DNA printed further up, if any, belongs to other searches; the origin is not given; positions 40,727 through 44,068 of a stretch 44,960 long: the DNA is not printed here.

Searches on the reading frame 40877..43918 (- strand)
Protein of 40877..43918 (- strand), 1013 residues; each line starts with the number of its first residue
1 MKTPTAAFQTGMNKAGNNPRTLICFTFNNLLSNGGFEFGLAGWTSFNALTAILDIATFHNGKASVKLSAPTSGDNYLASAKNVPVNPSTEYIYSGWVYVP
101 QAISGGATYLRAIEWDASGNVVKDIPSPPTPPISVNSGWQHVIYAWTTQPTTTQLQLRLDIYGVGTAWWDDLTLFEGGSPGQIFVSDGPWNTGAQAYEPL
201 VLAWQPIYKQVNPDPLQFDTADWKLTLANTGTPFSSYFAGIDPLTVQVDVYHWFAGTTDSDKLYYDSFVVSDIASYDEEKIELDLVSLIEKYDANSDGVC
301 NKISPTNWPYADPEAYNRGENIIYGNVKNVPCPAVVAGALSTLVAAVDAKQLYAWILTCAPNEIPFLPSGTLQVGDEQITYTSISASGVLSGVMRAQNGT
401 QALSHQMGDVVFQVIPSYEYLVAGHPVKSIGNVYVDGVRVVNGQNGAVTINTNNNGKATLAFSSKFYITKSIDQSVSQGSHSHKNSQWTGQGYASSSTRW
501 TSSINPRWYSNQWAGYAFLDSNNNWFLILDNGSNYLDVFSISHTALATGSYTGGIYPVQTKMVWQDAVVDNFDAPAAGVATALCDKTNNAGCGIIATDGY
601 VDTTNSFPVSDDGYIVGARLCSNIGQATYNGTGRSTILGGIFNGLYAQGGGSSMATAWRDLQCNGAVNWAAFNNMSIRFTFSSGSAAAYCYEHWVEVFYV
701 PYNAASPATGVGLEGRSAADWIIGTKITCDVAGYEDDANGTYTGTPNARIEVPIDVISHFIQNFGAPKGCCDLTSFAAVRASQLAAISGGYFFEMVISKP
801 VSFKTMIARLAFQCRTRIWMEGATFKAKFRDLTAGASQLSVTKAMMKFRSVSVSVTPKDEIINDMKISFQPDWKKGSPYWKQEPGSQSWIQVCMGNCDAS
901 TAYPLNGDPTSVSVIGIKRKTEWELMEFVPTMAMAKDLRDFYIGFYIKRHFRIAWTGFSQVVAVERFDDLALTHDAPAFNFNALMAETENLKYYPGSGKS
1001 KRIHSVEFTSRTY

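Call 25: search_protein_families(library=pfam, proteins=[window:40877-43918:-], max_evalue=0.01)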
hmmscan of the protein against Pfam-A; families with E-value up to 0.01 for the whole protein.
window:40877-43918:- (1013 aa): 1 family
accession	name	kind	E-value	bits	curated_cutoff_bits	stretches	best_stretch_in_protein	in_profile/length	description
PF02018.23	CBM_4_9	-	1.6e-08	35.4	25.9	1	28-158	1-128/136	Carbohydrate binding domain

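Call 26: search_protein_families(library=phrogs, proteins=[window:40877-43918:-], max_evalue=0.001)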
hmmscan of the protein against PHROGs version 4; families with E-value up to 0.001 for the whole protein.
window:40877-43918:- (1013 aa): 0 families
